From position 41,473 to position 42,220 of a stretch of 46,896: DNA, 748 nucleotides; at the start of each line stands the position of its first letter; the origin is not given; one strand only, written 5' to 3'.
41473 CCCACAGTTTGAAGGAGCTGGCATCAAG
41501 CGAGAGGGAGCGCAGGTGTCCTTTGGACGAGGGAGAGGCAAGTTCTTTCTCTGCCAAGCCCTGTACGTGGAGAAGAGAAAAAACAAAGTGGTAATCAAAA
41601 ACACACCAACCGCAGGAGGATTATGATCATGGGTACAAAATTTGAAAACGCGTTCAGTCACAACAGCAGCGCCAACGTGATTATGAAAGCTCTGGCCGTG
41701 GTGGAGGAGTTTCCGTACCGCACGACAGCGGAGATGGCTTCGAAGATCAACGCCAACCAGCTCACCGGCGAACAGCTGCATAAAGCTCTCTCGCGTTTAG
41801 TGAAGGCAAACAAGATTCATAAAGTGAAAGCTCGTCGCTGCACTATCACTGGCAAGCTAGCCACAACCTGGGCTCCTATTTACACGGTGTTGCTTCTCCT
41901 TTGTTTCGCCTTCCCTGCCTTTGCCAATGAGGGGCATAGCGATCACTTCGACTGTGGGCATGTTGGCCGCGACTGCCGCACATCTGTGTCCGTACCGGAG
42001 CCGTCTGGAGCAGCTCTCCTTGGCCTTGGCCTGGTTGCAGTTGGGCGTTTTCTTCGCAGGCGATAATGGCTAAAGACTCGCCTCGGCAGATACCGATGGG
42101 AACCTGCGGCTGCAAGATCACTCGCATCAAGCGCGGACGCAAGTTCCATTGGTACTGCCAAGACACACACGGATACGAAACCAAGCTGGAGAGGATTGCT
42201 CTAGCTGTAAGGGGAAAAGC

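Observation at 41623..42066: Phage-encoded PEP-CTERM sorting signal attached to a winged-helix-like protein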

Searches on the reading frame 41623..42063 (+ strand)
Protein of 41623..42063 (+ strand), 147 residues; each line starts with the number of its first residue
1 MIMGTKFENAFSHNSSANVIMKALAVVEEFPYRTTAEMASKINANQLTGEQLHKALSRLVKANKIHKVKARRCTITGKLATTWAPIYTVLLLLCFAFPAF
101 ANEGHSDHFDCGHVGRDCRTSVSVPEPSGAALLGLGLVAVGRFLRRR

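Call 3: search_protein_families(library=ncbifam, proteins=[window:41623-42063:+], max_evalue=10)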
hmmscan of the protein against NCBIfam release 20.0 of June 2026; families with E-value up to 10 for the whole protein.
window:41623-42063:+ (147 aa): 14 families
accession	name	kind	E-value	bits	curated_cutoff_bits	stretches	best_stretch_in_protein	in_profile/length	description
NF041538.1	PEP_EDSA_1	subfamily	7.8e-05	22.5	100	1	122-147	283-307/307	EDSAP-1 family PEP-CTERM protein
NF038129.1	PEP_NF038129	equivalog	9.2e-05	22.4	65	1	121-147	168-194/194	NF038129 family PEP-CTERM protein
NF033554.9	floc_PepA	equivalog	0.00021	21.2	80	1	123-147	236-260/261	flocculation-associated PEP-CTERM protein PepA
NF038125.1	PEP_CTERM_THxN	subfamily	0.00045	19.9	85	1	121-147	221-246/246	THxN family PEP-CTERM protein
NF038126.1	PEP_CTERM_FxDxF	subfamily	0.0019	18.4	50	1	123-147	141-165/165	FxDxF family PEP-CTERM protein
TIGR02595.1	PEP_CTERM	domain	0.0037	18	16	1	124-147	1-23/24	PEP-CTERM sorting domain-containing protein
NF038120.1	PEP_CTERM_QFxxD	subfamily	0.0042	17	80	1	123-145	192-214/215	NF038120 family PEP-CTERM protein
NF041927.1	Xrt_dep_XDP1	equivalog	0.0054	16.7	125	1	118-147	213-242/242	exosortase-dependent surface protein XDP1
NF038118.1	PEP_CTERM_CCXG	equivalog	0.0084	15.8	90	1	121-147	173-199/199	CCXG family PEP-CTERM protein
TIGR03901.2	MYXO-CTERM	domain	0.0087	16.4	20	1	125-147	9-32/34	MYXO-CTERM sorting domain-containing protein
NF038124.1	PEP_CTERM_TLD_A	exception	0.015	14.9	100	1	123-147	210-234/235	PEP_CTERM-anchored TLD domain-containing protein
NF038119.1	PEP_CTERM_MHFG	equivalog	0.03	14.6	100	1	117-147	229-259/260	MHFG family PEP-CTERM protein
NF033947.0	PEP-cistern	hypoth_equivalog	0.036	13.8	60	1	115-146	164-195/195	cistern family PEP-CTERM protein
NF035944.1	PEPxxWA-CTERM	domain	0.096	12.6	35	1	124-147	1-24/24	PEPxxWA-CTERM sorting domain-containing protein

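Call 4: search_protein_families(library=pfam, proteins=[window:41623-42063:+], max_evalue=10)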
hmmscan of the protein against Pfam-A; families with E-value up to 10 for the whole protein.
window:41623-42063:+ (147 aa): 2 families
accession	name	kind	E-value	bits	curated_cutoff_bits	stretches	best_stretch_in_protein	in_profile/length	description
PF07589.16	PEP-CTERM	-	0.00045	20.6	20.7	1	123-147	1-24/24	PEP-CTERM motif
PF14394.12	DUF4423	-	0.012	15.8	30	1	19-76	24-77/165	Domain of unknown function (DUF4423)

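Call 10: search_protein_families(library=phrogs, proteins=[window:41623-42063:+], max_evalue=0.01)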
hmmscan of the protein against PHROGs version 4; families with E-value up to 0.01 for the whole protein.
window:41623-42063:+ (147 aa): 1 family
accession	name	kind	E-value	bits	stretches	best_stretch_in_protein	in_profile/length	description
phrog_1123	-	unknown function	0.0015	19.3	1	34-86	48-97/112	-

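Call 11: find_homologous_proteins(query=window:41623-42063:+, max_evalue=0.01)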
Query window:41623-42063:+ (147 aa): 2 proteins with E <= 0.01 among 73 candidates.
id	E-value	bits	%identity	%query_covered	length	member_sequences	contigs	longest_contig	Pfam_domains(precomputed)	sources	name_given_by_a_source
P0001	4.2e-91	320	100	99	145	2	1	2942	-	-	-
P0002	6.0e-28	115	69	57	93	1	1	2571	-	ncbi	-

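Call 12: find_related_loci(query=window:41623-42063:+, collection=viral_contigs, flank=5000)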
Query window:41623-42063:+ (147 aa) in viral_contigs; peptide patterns used: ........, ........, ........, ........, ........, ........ (x = any residue, [..] = any of these).
31 stretches matched a pattern, but none encodes a relative of the query by tblastn (E <= 1e-3).

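Call 14: find_encoding_contigs(protein=P0002, flank=10000)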
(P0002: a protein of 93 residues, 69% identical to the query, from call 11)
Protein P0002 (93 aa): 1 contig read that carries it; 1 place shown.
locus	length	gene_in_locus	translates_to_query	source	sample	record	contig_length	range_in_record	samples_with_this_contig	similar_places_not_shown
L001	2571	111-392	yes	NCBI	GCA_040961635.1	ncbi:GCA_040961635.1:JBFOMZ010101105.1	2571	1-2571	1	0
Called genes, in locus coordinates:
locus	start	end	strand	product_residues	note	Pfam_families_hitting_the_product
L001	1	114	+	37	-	?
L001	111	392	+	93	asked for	-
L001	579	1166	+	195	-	-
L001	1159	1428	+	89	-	-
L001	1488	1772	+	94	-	-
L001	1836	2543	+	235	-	-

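Call 15: find_encoding_contigs(protein=P0001, flank=10000)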
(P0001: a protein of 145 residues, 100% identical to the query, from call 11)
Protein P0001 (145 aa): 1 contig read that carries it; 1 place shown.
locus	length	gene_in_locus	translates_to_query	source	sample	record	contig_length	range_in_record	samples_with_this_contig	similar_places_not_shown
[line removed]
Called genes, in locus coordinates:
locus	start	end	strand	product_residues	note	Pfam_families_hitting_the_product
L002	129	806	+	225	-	-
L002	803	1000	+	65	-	-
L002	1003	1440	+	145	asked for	-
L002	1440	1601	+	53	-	-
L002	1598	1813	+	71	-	-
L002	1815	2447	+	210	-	-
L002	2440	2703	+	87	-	-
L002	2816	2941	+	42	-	?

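Call 28: search_protein_representatives(protein=window:41623-42063:+)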
Query: 147 residues. Proteins with E-value up to 0.001 (for the whole library): 20; up to 1e-10: 5; up to 1e-30: 1. The best 20 are listed.
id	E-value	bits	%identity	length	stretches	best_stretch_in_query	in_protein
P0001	1.3e-91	319.9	100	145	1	3-147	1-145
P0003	2.9e-19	85.6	55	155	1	7-86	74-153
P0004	2.7e-14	69.5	45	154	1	7-86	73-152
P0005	3.4e-14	69.2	49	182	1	8-84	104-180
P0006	2.9e-13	66.2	55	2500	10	111-146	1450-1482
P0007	1.3e-08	51.1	41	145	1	9-84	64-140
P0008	1.2e-07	48.0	38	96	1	9-86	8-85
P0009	7.2e-07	45.5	35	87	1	7-84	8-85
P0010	1.0e-06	45.0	43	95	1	7-84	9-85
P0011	1.1e-06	44.9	40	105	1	19-86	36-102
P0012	5.2e-06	42.7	51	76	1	89-139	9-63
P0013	8.5e-06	42.0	52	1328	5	107-142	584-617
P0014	1.8e-05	41.0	33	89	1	21-87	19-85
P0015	2.4e-05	40.5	52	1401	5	112-145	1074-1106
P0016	7.5e-05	38.9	54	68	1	89-147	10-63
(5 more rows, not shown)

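Call 32: list_cluster_members(proteins=[P0012, P0016, P0003, P0004, P0005, P0002])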
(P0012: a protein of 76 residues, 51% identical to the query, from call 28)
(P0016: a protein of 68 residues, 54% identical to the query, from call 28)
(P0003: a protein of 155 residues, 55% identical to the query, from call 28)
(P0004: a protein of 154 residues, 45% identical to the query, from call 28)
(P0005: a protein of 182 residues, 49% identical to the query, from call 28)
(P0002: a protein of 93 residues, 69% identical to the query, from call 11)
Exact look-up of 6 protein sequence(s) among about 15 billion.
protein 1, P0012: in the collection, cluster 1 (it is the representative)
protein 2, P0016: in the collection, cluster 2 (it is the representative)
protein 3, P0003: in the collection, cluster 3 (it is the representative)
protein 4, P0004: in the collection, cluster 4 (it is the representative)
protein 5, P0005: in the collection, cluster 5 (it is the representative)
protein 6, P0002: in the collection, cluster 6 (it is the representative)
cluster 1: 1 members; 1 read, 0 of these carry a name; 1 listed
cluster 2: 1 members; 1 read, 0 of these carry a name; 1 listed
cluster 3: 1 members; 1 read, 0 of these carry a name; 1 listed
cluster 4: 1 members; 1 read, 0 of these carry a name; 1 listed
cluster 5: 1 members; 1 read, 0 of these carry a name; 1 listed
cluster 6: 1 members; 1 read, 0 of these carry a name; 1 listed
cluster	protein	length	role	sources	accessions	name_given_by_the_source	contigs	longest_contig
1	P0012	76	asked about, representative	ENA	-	-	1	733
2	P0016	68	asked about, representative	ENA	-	-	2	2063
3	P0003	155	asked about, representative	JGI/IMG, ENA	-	-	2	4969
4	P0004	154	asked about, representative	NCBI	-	-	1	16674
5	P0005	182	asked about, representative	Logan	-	-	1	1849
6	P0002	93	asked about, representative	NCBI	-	-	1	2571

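Call 67: search_solved_structures(query=A6, max_evalue=1)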
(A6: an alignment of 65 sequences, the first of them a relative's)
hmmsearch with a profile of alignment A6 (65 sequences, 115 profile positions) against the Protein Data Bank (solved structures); distinct sequences matched with E-value up to 1: 44.
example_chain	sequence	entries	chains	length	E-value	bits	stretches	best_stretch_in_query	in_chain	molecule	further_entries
8vd6_A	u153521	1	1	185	0.00011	24.9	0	33-69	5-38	CAP REPEAT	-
2dbb_A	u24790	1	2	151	0.00041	23.1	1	33-84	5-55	Putative HTH-type transcriptional regulator PH0061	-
2p5v_A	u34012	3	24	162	0.0086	18.9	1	36-84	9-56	Transcriptional regulator, LRP/AsnC family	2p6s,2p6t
6cmv_A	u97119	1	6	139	0.015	18.1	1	55-105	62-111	Transcriptional regulator Lrs14-like protein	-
2htj_A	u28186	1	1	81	0.022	17.6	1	40-93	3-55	P fimbrial regulatory protein KS71A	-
2d1h_A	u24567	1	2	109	0.023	17.5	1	42-87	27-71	109aa long hypothetical transcriptional regulator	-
3bpv_A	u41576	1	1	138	0.026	17.3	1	35-86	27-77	Transcriptional regulator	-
3bpx_A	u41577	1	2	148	0.03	17.1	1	35-86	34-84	Transcriptional regulator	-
2fbh_A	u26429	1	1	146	0.054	16.3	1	41-84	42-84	transcriptional regulator PA3341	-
9fhl_c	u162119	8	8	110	0.069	15.9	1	9-84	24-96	Small ribosomal subunit protein eS25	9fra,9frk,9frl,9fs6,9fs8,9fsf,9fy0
1q1h_A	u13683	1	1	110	0.076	15.8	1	51-89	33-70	Transcription Factor E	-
5hsm_A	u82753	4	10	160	0.097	15.5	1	42-84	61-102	Uncharacterized HTH-type transcriptional regulator Rv2887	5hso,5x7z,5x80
4yg1_A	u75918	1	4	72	0.099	15.4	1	37-69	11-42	Antitoxin HipB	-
2fa5_A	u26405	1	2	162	0.11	15.4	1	41-86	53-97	transcriptional regulator marR/emrR family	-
4yg4_A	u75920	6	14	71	0.11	15.3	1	37-69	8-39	Antitoxin HipB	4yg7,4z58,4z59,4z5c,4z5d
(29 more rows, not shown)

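Call 68: search_protein_families(library=ncbifam, proteins=[P0012, P0016], max_evalue=0.1)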
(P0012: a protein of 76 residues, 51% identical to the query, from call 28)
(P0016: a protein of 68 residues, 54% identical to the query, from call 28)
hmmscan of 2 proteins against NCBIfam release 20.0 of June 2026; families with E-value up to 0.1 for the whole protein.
P0012 (76 aa): 7 families
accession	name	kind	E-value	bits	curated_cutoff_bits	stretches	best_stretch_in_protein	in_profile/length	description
TIGR02595.1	PEP_CTERM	domain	0.00045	20.9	16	1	48-69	1-21/24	PEP-CTERM sorting domain-containing protein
NF038129.1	PEP_NF038129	equivalog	0.0023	17.8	65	1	39-69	162-192/194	NF038129 family PEP-CTERM protein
NF038119.1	PEP_CTERM_MHFG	equivalog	0.021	15.1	100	1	39-69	227-257/260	MHFG family PEP-CTERM protein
NF033947.0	PEP-cistern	hypoth_equivalog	0.033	13.9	60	1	37-69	163-194/195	cistern family PEP-CTERM protein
NF038120.1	PEP_CTERM_QFxxD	subfamily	0.06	13.2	80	1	45-66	190-210/215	NF038120 family PEP-CTERM protein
NF038118.1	PEP_CTERM_CCXG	equivalog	0.06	13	90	1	42-69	170-197/199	CCXG family PEP-CTERM protein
NF038126.1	PEP_CTERM_FxDxF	subfamily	0.069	13.4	50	1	45-64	139-158/165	FxDxF family PEP-CTERM protein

P0016 (68 aa): 18 families
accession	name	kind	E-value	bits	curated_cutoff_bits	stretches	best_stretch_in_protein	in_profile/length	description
NF041538.1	PEP_EDSA_1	subfamily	1.9e-09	37.7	100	1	33-63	276-307/307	EDSAP-1 family PEP-CTERM protein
NF038129.1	PEP_NF038129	equivalog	4.7e-08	33.1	65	1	11-63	140-194/194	NF038129 family PEP-CTERM protein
NF033554.9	floc_PepA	equivalog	1.2e-07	31.8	80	1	39-64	236-261/261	flocculation-associated PEP-CTERM protein PepA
NF038125.1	PEP_CTERM_THxN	subfamily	3.4e-07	30.1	85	1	36-63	220-246/246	THxN family PEP-CTERM protein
NF038126.1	PEP_CTERM_FxDxF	subfamily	8.3e-07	29.4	50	1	36-63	138-165/165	FxDxF family PEP-CTERM protein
NF038118.1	PEP_CTERM_CCXG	equivalog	4.5e-06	26.5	90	1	32-63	168-199/199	CCXG family PEP-CTERM protein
TIGR03370.1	VPLPA-CTERM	domain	6.5e-06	26.1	25.35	1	40-63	1-24/25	VPLPA-CTERM sorting domain-containing protein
TIGR02595.1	PEP_CTERM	domain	1e-05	26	16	1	40-64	1-23/24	PEP-CTERM sorting domain-containing protein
NF038119.1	PEP_CTERM_MHFG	equivalog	2.7e-05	24.6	100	1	27-64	223-260/260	MHFG family PEP-CTERM protein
NF038120.1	PEP_CTERM_QFxxD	subfamily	2.9e-05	24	80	1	36-63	189-214/215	NF038120 family PEP-CTERM protein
NF041927.1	Xrt_dep_XDP1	equivalog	5.3e-05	23.3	125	1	34-63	213-242/242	exosortase-dependent surface protein XDP1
NF038124.1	PEP_CTERM_TLD_A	exception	0.00014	21.5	100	1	39-63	210-234/235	PEP_CTERM-anchored TLD domain-containing protein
NF033947.0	PEP-cistern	hypoth_equivalog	0.00038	20.3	60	1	24-62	157-195/195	cistern family PEP-CTERM protein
NF035944.1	PEPxxWA-CTERM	domain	0.0061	16.4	35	1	40-63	1-24/24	PEPxxWA-CTERM sorting domain-containing protein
TIGR04174.1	IPTL_CTERM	subfamily_domain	0.011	16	20.5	1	43-64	6-27/27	IPTL-CTERM sorting domain-containing protein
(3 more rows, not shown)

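Call 75: predict_structure(alignment_id=A6)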
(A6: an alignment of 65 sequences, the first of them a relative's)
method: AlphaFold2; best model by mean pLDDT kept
length: 145 residues; sequences in the alignment: 65
mean_pLDDT: 75.5   pTM: 0.58
mean pLDDT of the five models: 75.5, 75.1, 75.0, 74.9, 74.4
residues with pLDDT >= 90: 69; 70-90: 15; 50-70: 33; < 50: 28
segments of 3 or more residues with pLDDT < 50: 1-10, 115-117, 129-134, 143-145
pLDDT, mean of each block of 10 residues (from residue 1): 39 82 96 96 89 96 97 97 93 76 57 49 55 50 46
secondary structure, 60 per line:
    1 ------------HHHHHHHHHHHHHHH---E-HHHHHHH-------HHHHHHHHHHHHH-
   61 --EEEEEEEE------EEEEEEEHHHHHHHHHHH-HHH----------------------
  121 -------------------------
elements in order: H13-27 H33-39 H47-59 E63-70 E77-83 H84-94

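Call 78: fold_search(model_id=the predicted structure, library=pdb)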
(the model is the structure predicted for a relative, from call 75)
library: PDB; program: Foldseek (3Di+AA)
matches with E <= 10: 718; with E <= 0.001: 0
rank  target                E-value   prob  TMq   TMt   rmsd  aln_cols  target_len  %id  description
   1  4g6q_B                3.1e-03  0.98  0.36  0.31  17.7       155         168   14  The crystal structure of a functionally unknown protein Kfla_6221 from Kribbella flavida DSM 17836 (released 2012-09-19)
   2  6pln_B                4.5e-03  1.00  0.34  0.45   9.8        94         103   19  X-ray crystal structure of Pyrococcus furiosus general transcription factor TFE-alpha (released 2020-07-08)
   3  3elk_B                5.2e-03  1.00  0.41  0.55   8.4        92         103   11  Crystal structure of putative transcriptional regulator TA0346 from Thermoplasma acidophilum (released 2008-09-30)
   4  6i8n_B                5.5e-03  1.00  0.42  0.52   8.4        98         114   13  Crystal structure of LmrR with V15 replaced by unnatural amino acid 4-amino-L-phenylalanine (released 2019-01-02)
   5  3bj6_B                5.5e-03  0.99  0.32  0.31  11.2       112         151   17  Crystal structure of MarR family transcription regulator SP03579 (released 2007-12-18)
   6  3bj6_A                5.5e-03  0.99  0.32  0.31  11.2       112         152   17  Crystal structure of MarR family transcription regulator SP03579 (released 2007-12-18)
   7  6abq_A                6.3e-03  1.00  0.41  0.52  11.0       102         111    9  Crystal structure of transcription factor from Listeria monocytogenes (released 2019-06-05)
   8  4g6q_A                6.3e-03  0.98  0.36  0.31  17.5       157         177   13  The crystal structure of a functionally unknown protein Kfla_6221 from Kribbella flavida DSM 17836 (released 2012-09-19)
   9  9qbd_B                6.7e-03  0.99  0.35  0.45  12.0       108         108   13  Crystal structure of Brachyspira hampsonii PadR with Leu88 replaced by 3-aminotyrosine (released 2026-03-11)
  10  9qbc                  8.1e-03  1.00  0.37  0.49   8.4        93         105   17  Crystal structure of Brachyspira hampsonii PadR (released 2026-03-11)
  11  6fi9_A                8.1e-03  0.99  0.32  0.32   9.4        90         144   16  Crystal Structure of a zinc-responsive MarR family member, Lactococcus lactis ZitR (released 2019-02-20)
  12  5yhy                  8.1e-03  0.99  0.32  0.31  11.7        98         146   14  Structure of Lactococcus lactis ZitR, C30S mutant (released 2017-12-06)
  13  3l7w                  8.7e-03  1.00  0.40  0.52   8.7        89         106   13  The Crystal Structure of smu.1704 from Streptococcus mutans UA159 (released 2010-12-08)
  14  5yhz                  9.2e-03  0.98  0.29  0.29  13.1       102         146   16  Structure of Lactococcus lactis ZitR, E41A mutant (released 2017-12-06)
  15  3hhh_B                9.8e-03  1.00  0.40  0.54   8.6        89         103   11  Crystal structure of transcriptional regulator, a member of PadR family, from Enterococcus faecalis V583 (released 2009-06-02)
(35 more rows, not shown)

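Call 86: search_protein_families(library=pfam, proteins=[P0012, P0016], max_evalue=10)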
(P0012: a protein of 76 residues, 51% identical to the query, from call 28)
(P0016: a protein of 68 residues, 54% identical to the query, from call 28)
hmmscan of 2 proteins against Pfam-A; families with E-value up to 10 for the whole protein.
P0012 (76 aa): 1 family
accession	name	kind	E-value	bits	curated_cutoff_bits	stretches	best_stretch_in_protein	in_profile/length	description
PF07589.16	PEP-CTERM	-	0.0016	18.9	20.7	1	48-64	2-17/24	PEP-CTERM motif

P0016 (68 aa): 5 families
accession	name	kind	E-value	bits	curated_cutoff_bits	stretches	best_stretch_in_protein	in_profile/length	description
PF07589.16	PEP-CTERM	-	9.2e-07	29.1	20.7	1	39-63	1-24/24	PEP-CTERM motif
PF17197.9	DUF5134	-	0.013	15.9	29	1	7-61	67-121/152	Domain of unknown function (DUF5134)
PF04956.18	TrbC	-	0.051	14.2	27.9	1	3-60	11-68/98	TrbC/VIRB2 pilin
PF00746.26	Gram_pos_anchor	-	0.22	11.9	20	1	44-66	24-42/43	LPXTG cell wall anchor motif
PF25612.1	DUF7940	-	0.42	11.7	27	1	43-61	41-59/63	Family of unknown function (DUF7940)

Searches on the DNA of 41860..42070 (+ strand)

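Call 26: search_dna_similar(query=window:41860-42070:+, collection=phages, mode=distant, max_evalue=0.01)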
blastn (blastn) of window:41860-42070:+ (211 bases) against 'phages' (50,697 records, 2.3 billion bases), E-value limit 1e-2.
No match.

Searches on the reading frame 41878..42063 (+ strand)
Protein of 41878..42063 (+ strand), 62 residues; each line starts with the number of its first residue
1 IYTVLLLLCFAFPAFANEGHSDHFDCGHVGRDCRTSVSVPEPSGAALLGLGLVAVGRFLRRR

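Call 3: search_protein_families(library=ncbifam, proteins=[window:41887-42063:+], max_evalue=10)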
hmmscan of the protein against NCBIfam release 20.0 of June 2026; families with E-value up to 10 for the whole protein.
window:41887-42063:+ (59 aa): 15 families
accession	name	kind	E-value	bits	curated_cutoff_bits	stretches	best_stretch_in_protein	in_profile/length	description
NF041538.1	PEP_EDSA_1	subfamily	1.1e-05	25.3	100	1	34-59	283-307/307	EDSAP-1 family PEP-CTERM protein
NF038129.1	PEP_NF038129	equivalog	1.6e-05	24.9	65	1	33-59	168-194/194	NF038129 family PEP-CTERM protein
NF033554.9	floc_PepA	equivalog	3.6e-05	23.7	80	1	35-59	236-260/261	flocculation-associated PEP-CTERM protein PepA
NF038125.1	PEP_CTERM_THxN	subfamily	8e-05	22.3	85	1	32-59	220-246/246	THxN family PEP-CTERM protein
NF038126.1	PEP_CTERM_FxDxF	subfamily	0.00041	20.6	50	1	35-59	141-165/165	FxDxF family PEP-CTERM protein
TIGR02595.1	PEP_CTERM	domain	0.00067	20.3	16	1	36-59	1-23/24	PEP-CTERM sorting domain-containing protein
NF038120.1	PEP_CTERM_QFxxD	subfamily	0.00092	19.1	80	1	35-57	192-214/215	NF038120 family PEP-CTERM protein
NF041927.1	Xrt_dep_XDP1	equivalog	0.0012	18.9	125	1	30-59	213-242/242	exosortase-dependent surface protein XDP1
NF038118.1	PEP_CTERM_CCXG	equivalog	0.0024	17.6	90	1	33-59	173-199/199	CCXG family PEP-CTERM protein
NF038124.1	PEP_CTERM_TLD_A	exception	0.0036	16.9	100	1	35-59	210-234/235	PEP_CTERM-anchored TLD domain-containing protein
NF033947.0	PEP-cistern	hypoth_equivalog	0.006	16.3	60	1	24-58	163-195/195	cistern family PEP-CTERM protein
NF035944.1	PEPxxWA-CTERM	domain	0.0084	16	35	1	36-59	1-24/24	PEPxxWA-CTERM sorting domain-containing protein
NF038119.1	PEP_CTERM_MHFG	equivalog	0.012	16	100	1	30-59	230-259/260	MHFG family PEP-CTERM protein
TIGR03901.2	MYXO-CTERM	domain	0.036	14.5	20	1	37-59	9-32/34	MYXO-CTERM sorting domain-containing protein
TIGR02921.1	PEP_integral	hypoth_equivalog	0.17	10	200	1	33-59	895-921/922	TIGR02921 family PEP-CTERM protein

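Call 4: search_protein_families(library=pfam, proteins=[window:41887-42063:+], max_evalue=10)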
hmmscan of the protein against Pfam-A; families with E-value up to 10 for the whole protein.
window:41887-42063:+ (59 aa): 1 family
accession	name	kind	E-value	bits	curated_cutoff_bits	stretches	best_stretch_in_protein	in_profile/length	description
PF07589.16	PEP-CTERM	-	8.2e-05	23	20.7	1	35-59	1-24/24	PEP-CTERM motif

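Call 31: find_homologous_proteins(query=window:41878-42063:+, max_evalue=10)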
Query window:41878-42063:+: 7 candidates shared short words with the query, none scored E <= 10.

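Call 34: find_related_loci(query=A2, collection=genome_contigs, flank=6000)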
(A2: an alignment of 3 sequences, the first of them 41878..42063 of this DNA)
Query A2 (62 aa) in genome_contigs; peptide patterns used: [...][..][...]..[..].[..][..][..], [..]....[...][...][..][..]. (x = any residue, [..] = any of these).
600 stretches matched a pattern (row limit reached: there are more); 30 encode a relative of the query (tblastn E <= 1e-3); 30 distinct loci.
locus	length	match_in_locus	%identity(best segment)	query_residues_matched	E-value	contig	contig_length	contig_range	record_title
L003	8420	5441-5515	70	36-62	9e-7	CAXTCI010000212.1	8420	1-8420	MAG TPA_asm: uncultured Acetobacteraceae bacterium isolate private_T1889_metawrap_bin.4 genome assembly, contig: private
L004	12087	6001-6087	55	34-62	1e-6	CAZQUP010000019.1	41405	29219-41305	MAG TPA_asm: uncultured Desulfatibacillum sp. isolate SRP290908_co1_394 genome assembly, contig: NODE_1042_length_41405_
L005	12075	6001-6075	64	38-62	2e-6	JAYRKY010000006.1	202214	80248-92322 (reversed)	MAG: Rhodospirillaceae bacterium isolate XM2_XAASGE1bin.27 NODE_92_length_202214_cov_2.169768, whole genome shotgun sequ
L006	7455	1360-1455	56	29-62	2e-6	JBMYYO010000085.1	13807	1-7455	MAG: Akkermansiaceae bacterium isolate ME_XS_2208_bin_31 ME_XS_2208_bin_31_84, whole genome shotgun sequence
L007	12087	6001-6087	55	34-62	1e-6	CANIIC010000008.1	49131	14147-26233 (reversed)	MAG: Bryobacterales bacterium isolate RE-9nov16-226 genome assembly, contig: RE-9nov16-C1040, whole genome shotgun seque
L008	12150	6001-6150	39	3-62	5e-6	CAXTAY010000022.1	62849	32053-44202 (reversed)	MAG TPA_asm: uncultured Acetobacteraceae bacterium isolate private_T1904_metawrap_bin.4 genome assembly, contig: private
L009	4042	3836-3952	50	23-62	4e-6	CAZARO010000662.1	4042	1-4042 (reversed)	MAG TPA_asm: uncultured Solibacteraceae bacterium isolate binchicken_co3_64 genome assembly, contig: NODE_74480_length_4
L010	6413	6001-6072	69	37-62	9e-6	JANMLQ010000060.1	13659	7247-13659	MAG: Akkermansiaceae bacterium isolate OTE_58_metabat_671 OTE_58_k141_1503408, whole genome shotgun sequence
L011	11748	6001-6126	47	20-62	7e-6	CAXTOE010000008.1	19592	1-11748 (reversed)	MAG TPA_asm: uncultured Acetobacteraceae bacterium isolate public_SRR14722177_metawrap_bin.1 genome assembly, contig: pu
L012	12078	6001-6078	65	37-62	9e-6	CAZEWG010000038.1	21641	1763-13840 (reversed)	MAG TPA_asm: uncultured Pseudomonadales bacterium isolate SRP268622_co1_410 genome assembly, contig: NODE_5115_length_21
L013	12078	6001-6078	54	35-60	1e-5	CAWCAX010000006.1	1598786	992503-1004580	MAG: uncultured Planctomycetaceae bacterium isolate MFD04540.bin.2.13 genome assembly, contig: contig_6474, whole genome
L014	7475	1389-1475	62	35-62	1e-5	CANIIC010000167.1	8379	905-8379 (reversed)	MAG: Bryobacterales bacterium isolate RE-9nov16-226 genome assembly, contig: RE-9nov16-C22838, whole genome shotgun sequ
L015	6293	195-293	45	30-62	1e-5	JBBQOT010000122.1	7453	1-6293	MAG: Acetobacterales bacterium isolate Co_metawrap_166 Cmw_166_k141_20560323_length_7453_cov_9.0000, whole genome shotgu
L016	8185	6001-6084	54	35-62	2e-5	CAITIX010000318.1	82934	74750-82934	MAG: uncultured Acidobacteriia bacterium isolate VK_bin-3395 genome assembly, contig: bin-3395:318/454, whole genome sho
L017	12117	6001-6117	44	24-62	1e-5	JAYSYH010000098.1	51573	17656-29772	MAG: Betaproteobacteria bacterium isolate GFS_13380 GFS_13380_97, whole genome shotgun sequence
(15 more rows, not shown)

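Call 35: find_related_loci(query=A2, collection=viral_contigs, flank=6000)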
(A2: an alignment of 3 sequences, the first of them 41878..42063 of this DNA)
Query A2 (62 aa) in viral_contigs; peptide patterns used: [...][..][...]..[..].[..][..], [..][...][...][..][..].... (x = any residue, [..] = any of these).
77 stretches matched a pattern, but none encodes a relative of the query by tblastn (E <= 1e-3).

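Call 50: find_related_loci(query=A5, collection=metagenome_contigs, flank=5000)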
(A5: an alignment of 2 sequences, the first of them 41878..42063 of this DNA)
Query A5 (62 aa) in metagenome_contigs; peptide patterns used: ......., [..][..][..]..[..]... (x = any residue, [..] = any of these).
278 stretches matched a pattern, but none encodes a relative of the query by tblastn (E <= 1e-3).

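Call 54: search_dna_similar(query=window:41878-42063:+, collection=phages, mode=protein, max_evalue=10, max_rows=15)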
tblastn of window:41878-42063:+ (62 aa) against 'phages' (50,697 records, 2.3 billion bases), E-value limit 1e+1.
No match.
